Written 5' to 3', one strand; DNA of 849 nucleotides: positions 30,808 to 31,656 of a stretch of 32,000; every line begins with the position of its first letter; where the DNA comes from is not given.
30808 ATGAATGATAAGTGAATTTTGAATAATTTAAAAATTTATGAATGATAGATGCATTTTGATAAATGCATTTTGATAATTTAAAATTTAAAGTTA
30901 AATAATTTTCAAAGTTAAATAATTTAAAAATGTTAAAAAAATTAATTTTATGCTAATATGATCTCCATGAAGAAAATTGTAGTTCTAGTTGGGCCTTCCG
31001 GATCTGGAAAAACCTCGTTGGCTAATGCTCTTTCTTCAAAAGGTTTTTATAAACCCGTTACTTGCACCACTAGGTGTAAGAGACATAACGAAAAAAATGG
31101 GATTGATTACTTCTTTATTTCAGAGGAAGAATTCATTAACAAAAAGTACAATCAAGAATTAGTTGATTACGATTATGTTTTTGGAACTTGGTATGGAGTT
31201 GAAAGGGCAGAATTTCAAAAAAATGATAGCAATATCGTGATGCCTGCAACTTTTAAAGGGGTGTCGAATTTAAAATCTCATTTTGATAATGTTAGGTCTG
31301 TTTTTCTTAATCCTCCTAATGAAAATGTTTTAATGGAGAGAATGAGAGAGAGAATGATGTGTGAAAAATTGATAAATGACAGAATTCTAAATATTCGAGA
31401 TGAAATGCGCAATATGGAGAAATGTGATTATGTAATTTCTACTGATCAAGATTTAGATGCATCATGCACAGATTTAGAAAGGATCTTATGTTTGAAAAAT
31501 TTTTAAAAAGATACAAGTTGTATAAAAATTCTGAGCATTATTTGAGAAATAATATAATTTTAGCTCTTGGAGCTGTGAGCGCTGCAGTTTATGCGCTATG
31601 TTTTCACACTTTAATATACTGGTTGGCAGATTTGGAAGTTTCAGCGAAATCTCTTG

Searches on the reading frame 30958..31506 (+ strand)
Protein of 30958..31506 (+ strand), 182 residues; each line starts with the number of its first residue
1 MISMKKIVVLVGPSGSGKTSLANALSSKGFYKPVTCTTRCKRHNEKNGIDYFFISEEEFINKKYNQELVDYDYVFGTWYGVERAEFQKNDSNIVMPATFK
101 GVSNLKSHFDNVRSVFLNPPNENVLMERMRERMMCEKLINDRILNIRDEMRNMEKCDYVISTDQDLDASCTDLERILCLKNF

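Call 7: search_protein_families(library=pfam, proteins=[window:30958-31506:+], max_evalue=1)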
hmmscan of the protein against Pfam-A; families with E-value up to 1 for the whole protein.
window:30958-31506:+ (182 aa): 39 families (the best 25 are shown)
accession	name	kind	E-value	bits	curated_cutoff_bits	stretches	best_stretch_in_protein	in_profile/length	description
PF00625.27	Guanylate_kin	-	9.7e-27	94.3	25.2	1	5-177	2-179/182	Guanylate kinase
PF13238.12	AAA_18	-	3.7e-06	27.9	29.4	1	8-140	1-119/128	AAA domain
PF00005.33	ABC_tran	-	0.0001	23.4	25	1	2-28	8-34/137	ABC transporter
PF03193.22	RsgA_GTPase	-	0.00049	20.4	30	1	5-28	106-129/174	RsgA GTPase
PF20720.3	nSTAND3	-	0.00055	20.1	27.2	1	3-28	15-40/155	Novel STAND NTPase 3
PF13476.12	AAA_23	-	0.0006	20.9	27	1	5-65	19-73/201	AAA domain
PF09439.16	SRPRB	-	0.00079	19.3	25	1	4-40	2-38/178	Signal recognition particle receptor beta subunit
PF13521.12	AAA_28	-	0.00083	20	27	1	8-29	2-24/164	AAA domain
PF13671.12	AAA_33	-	0.0012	19.6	27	1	8-27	2-21/143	AAA domain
PF13401.12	AAA_22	-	0.0018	19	27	1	5-28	5-28/130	AAA domain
PF13191.12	AAA_16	-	0.0026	18.7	32.6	1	6-26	25-45/167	AAA ATPase domain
PF01695.23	IstB_IS21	-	0.0029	17.6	24.1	1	2-29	89-116/238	IstB-like ATP binding protein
PF00004.35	AAA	-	0.0036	18.2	21.2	1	8-29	1-22/131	ATPase family associated with various cellular activities (AAA)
PF13175.12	AAA_15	-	0.0049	17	32.1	1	2-135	19-92/374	AAA ATPase domain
PF08477.19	Roc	-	0.007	17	27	1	8-43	2-37/119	Ras of Complex, Roc, domain of DAPkinase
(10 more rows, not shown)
